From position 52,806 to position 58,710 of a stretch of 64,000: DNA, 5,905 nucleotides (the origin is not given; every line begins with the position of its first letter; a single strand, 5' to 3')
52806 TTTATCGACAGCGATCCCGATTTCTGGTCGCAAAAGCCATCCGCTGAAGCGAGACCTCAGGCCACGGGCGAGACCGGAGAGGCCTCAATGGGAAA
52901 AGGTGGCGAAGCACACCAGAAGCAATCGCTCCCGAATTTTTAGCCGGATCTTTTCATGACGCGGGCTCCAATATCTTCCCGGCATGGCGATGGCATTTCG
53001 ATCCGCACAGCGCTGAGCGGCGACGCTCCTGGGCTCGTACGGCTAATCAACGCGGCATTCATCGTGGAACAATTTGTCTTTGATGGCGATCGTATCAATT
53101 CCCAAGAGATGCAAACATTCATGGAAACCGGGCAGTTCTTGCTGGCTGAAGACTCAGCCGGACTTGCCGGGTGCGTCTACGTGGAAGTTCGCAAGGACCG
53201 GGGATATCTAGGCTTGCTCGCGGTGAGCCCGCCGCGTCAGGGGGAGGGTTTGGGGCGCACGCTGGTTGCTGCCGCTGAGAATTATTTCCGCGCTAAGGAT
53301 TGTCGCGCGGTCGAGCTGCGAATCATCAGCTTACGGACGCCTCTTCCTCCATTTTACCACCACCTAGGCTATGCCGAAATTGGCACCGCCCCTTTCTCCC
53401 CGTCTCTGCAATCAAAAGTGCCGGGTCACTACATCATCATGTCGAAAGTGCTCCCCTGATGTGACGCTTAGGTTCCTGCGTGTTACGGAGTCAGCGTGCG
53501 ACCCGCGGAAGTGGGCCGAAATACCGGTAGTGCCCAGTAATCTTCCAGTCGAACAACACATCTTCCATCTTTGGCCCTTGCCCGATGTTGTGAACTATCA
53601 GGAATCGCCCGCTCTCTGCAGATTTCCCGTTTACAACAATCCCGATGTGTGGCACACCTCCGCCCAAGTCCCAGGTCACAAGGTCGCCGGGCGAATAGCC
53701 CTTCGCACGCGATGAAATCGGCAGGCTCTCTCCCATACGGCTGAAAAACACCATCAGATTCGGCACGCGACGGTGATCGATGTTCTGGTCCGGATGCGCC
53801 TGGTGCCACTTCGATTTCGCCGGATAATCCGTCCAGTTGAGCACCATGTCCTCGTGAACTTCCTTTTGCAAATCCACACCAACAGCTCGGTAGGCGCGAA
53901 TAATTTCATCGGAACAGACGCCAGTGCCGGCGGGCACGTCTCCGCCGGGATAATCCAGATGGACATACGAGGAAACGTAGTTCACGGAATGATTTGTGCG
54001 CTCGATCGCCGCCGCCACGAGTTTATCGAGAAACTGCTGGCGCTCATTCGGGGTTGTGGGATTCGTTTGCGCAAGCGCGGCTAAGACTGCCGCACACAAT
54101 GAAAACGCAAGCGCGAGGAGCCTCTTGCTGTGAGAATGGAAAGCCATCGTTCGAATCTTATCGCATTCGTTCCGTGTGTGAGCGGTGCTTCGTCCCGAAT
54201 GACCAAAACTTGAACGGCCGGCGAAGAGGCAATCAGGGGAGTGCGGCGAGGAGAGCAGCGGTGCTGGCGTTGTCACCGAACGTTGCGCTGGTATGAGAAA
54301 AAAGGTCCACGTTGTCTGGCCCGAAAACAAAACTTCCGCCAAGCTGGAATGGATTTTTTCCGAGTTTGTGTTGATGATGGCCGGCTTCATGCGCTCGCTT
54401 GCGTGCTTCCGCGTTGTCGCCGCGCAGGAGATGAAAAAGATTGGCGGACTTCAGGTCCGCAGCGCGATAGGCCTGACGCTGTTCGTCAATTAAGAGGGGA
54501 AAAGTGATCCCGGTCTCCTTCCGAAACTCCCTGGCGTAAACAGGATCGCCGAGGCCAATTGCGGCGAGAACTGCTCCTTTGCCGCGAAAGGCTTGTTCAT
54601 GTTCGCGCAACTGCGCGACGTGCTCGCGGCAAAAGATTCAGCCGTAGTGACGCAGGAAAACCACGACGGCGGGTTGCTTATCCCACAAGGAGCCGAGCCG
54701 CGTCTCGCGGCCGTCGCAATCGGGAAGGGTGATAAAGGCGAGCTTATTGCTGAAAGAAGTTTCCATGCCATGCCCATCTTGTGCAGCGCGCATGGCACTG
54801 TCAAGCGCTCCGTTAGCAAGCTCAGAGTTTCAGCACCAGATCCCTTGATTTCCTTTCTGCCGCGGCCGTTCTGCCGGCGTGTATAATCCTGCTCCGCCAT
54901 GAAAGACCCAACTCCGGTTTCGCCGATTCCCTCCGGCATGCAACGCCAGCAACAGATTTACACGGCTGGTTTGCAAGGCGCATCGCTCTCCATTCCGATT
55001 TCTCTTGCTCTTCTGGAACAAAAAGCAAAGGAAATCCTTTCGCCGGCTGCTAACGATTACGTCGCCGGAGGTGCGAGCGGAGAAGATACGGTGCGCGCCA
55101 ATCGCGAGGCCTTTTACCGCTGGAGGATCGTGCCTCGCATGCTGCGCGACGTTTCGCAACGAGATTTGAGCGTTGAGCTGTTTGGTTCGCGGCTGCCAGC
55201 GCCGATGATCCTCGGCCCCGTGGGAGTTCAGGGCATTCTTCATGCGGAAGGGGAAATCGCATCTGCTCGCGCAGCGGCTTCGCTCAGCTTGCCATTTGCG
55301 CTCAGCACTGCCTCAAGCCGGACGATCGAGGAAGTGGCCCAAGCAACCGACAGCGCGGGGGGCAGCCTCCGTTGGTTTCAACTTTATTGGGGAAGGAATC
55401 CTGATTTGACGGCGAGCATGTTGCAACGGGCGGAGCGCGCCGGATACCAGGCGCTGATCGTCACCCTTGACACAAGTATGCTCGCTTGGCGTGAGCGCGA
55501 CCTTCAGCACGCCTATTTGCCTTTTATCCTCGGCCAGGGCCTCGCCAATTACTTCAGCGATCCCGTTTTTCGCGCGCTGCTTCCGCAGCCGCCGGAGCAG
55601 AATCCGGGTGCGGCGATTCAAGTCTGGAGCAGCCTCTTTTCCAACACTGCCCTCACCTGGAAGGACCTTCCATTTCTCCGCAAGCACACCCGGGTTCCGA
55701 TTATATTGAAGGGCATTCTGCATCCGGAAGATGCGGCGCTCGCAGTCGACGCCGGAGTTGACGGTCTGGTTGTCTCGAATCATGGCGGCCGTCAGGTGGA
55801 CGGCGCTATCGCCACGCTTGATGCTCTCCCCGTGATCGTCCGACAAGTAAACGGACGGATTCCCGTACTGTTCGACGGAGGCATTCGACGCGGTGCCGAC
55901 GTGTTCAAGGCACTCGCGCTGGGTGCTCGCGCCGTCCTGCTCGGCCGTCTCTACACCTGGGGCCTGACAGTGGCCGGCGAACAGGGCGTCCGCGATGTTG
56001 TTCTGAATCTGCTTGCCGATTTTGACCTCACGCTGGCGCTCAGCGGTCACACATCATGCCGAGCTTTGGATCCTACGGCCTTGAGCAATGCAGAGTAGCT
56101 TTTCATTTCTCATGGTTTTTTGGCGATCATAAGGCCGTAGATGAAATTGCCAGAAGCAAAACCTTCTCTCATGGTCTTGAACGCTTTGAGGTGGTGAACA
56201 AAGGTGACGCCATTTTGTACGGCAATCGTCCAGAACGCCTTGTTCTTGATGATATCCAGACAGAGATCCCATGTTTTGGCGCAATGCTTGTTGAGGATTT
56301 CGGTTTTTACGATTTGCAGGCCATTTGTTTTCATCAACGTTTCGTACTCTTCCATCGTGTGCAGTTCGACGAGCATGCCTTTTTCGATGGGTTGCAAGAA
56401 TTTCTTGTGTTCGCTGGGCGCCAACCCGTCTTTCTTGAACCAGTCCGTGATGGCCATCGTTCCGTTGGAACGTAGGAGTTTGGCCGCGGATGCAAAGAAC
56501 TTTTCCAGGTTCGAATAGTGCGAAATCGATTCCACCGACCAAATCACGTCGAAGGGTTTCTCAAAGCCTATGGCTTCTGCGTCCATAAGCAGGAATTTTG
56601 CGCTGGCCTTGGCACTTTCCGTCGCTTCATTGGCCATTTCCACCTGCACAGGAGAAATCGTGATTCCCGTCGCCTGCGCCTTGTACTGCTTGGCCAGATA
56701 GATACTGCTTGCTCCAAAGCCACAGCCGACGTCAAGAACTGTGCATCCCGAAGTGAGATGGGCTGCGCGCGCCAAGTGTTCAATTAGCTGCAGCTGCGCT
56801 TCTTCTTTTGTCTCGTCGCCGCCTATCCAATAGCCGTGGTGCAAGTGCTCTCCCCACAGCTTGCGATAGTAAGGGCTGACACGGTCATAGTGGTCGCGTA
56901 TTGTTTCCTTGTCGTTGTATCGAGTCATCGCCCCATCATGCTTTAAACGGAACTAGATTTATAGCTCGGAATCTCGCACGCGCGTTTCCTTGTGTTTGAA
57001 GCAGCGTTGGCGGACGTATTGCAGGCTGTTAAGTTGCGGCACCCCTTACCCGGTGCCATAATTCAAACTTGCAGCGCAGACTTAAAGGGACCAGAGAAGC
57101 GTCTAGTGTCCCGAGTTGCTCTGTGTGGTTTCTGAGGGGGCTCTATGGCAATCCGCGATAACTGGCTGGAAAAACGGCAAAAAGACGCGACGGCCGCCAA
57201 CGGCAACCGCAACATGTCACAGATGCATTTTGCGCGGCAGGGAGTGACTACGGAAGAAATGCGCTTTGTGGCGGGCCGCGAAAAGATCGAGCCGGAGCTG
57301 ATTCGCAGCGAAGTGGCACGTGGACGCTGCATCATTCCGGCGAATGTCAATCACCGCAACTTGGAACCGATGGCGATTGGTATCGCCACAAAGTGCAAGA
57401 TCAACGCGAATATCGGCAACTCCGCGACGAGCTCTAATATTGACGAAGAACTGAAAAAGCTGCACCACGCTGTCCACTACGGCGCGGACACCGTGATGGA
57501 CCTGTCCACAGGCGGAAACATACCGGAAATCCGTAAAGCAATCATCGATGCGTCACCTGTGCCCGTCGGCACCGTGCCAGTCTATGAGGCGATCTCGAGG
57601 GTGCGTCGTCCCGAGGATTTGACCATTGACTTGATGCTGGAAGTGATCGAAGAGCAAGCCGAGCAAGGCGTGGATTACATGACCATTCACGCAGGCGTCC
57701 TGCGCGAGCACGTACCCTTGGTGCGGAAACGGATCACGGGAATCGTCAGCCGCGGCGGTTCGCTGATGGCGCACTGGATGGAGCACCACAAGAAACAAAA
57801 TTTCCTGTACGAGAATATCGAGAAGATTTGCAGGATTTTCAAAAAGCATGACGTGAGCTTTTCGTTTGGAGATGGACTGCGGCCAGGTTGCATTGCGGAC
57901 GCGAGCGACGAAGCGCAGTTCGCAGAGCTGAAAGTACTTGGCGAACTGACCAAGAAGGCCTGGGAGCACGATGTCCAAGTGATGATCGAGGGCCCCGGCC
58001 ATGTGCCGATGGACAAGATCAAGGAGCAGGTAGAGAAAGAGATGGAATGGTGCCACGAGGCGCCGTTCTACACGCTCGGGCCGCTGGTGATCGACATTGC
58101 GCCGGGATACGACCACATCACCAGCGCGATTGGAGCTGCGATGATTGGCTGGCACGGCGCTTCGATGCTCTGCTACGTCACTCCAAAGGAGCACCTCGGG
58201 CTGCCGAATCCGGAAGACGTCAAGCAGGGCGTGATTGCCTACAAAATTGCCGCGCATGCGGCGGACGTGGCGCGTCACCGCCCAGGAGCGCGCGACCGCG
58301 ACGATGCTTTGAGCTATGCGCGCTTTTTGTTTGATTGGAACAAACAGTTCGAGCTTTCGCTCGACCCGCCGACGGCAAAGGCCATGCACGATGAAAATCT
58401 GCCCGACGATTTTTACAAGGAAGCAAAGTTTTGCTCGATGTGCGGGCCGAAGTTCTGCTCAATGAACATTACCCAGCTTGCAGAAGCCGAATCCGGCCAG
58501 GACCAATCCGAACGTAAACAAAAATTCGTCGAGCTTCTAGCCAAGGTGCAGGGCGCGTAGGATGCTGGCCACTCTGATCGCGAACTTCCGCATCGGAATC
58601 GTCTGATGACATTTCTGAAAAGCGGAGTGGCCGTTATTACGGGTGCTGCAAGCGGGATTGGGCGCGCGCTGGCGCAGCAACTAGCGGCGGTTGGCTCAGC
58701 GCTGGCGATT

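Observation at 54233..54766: In-frame TGA at the first Cys position of the CxxC motif of a peroxiredoxin-like gene: candidate selenoprotein missed by ORF calling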

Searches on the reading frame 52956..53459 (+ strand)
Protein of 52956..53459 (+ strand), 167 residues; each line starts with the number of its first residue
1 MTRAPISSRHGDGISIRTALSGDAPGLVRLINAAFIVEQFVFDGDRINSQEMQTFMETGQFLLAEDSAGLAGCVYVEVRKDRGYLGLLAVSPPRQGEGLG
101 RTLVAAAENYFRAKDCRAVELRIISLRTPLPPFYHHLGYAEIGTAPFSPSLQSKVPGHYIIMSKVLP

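Call 72: search_protein_families(library=pfam, proteins=[window:52956-53459:+], max_evalue=0.001)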
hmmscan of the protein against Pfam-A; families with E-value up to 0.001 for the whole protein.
window:52956-53459:+ (167 aa): 4 families
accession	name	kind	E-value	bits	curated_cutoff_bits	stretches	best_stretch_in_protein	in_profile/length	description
PF13673.13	Acetyltransf_10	-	1e-12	48.6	23.6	1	41-143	12-111/128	Acetyltransferase (GNAT) domain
PF00583.31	Acetyltransf_1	-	7.6e-12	46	20.7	1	54-139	28-116/116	Acetyltransferase (GNAT) family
PF13508.13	Acetyltransf_7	-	5.5e-11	43.1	27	1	58-140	2-83/84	Acetyltransferase (GNAT) domain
PF08445.16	FR47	-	0.00054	20.3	22.1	1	78-142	17-80/86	FR47-like protein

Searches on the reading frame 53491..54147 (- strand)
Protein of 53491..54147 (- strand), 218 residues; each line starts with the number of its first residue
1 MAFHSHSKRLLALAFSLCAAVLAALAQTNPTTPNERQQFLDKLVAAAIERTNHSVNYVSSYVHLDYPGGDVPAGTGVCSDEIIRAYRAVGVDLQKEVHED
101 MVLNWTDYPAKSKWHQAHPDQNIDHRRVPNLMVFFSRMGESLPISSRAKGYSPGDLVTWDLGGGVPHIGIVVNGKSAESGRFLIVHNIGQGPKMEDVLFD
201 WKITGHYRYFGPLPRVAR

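Call 72: search_protein_families(library=pfam, proteins=[window:53491-54147:-], max_evalue=0.001)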
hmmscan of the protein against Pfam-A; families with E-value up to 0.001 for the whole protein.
window:53491-54147:- (218 aa): 1 family
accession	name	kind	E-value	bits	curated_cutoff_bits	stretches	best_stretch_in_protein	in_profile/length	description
PF06940.17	DUF1287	-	2.1e-65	219.9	25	1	44-209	1-163/163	Domain of unknown function (DUF1287)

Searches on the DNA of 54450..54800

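Call 28: search_rna_families(source=window, start=54450, end=54800, threshold=evalue, max_evalue=10)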
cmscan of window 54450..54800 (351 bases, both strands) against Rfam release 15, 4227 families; matches with E-value up to 10: 3.
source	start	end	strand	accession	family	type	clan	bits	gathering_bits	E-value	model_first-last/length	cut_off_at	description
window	54569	54645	-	RF04252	mir-8186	Gene; miRNA;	-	17.6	80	0.39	1-61/61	no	mir-8186 microRNA precursor family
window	54624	54684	-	RF01546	TB6Cs1H1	Gene; snRNA; snoRNA; HACA-box;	-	17.1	40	0.36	1-66/66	no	Trypanosomatid snoRNA TB6Cs1H1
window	54550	54601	+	RF03380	mir-9441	Gene; miRNA;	-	13.6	91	7.3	1-68/68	no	mir-9441 microRNA precursor family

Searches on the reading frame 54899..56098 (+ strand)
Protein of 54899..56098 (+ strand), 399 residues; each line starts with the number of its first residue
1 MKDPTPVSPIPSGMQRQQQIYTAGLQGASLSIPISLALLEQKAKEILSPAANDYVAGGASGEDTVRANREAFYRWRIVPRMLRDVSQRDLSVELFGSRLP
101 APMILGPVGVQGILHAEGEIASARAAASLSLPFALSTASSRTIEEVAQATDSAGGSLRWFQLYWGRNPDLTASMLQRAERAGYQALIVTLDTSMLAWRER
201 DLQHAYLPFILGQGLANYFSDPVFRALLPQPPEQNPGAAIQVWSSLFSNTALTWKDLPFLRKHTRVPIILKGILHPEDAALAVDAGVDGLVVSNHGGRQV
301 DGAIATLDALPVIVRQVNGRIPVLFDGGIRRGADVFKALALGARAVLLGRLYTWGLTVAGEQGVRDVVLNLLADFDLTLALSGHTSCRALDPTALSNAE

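Call 72: search_protein_families(library=pfam, proteins=[window:54899-56098:+], max_evalue=0.001)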
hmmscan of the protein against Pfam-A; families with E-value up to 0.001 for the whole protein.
window:54899-56098:+ (399 aa): 5 families
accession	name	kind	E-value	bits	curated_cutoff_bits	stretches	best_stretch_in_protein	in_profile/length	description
PF01070.24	FMN_dh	-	9e-125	416.8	24.9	1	43-396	1-349/350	FMN-dependent dehydrogenase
PF05690.20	ThiG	-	1.6e-07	31.4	23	0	305-348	162-203/247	Thiazole biosynthesis protein ThiG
PF00478.31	IMPDH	-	9.1e-07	28.6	25.6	1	308-352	194-239/345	IMP dehydrogenase / GMP reductase domain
PF03060.21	NMO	-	2.2e-05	24.4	28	1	276-350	146-223/331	Nitronate monooxygenase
PF01645.23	Glu_synthase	-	0.00023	20.9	20.4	1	295-350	251-305/369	Conserved region in glutamate synthase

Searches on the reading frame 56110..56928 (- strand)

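Call 72: search_protein_families(library=pfam, proteins=[window:56110-56928:-], max_evalue=0.001)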
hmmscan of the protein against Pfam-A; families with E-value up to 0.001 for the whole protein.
window:56110-56928:- (272 aa): 8 families
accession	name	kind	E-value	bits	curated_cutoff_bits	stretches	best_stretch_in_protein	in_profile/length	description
PF02353.26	CMAS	-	7.7e-28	98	27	1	5-243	5-249/273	Mycolic acid cyclopropane synthetase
PF13649.12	Methyltransf_25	-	5.8e-19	69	27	1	64-156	1-97/97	Methyltransferase domain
PF08241.18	Methyltransf_11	-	7.7e-19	68.6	21.2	1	65-160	1-95/95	Methyltransferase domain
PF13847.12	Methyltransf_31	-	1.6e-16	60.8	27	1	59-164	2-113/145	Methyltransferase domain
PF13489.12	Methyltransf_23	-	1.6e-15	57.6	27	1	43-208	4-163/164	Methyltransferase domain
PF08242.18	Methyltransf_12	-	8.8e-12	46.1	30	1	65-157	1-97/98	Methyltransferase domain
PF05175.20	MTS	-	1.1e-08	35.4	23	1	48-160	23-138/170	Methyltransferase small domain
PF06325.19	PrmA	-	1.4e-05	25.2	22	1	46-130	152-231/296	Ribosomal protein L11 methyltransferase (PrmA)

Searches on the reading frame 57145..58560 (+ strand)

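Call 72: search_protein_families(library=pfam, proteins=[window:57145-58560:+], max_evalue=0.001)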
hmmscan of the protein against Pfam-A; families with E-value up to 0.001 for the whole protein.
window:57145-58560:+ (471 aa): 1 family
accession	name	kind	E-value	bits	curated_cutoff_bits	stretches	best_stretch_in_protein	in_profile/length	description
PF01964.24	ThiC_Rad_SAM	-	2.9e-190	632.9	25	1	26-444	2-419/420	Radical SAM ThiC family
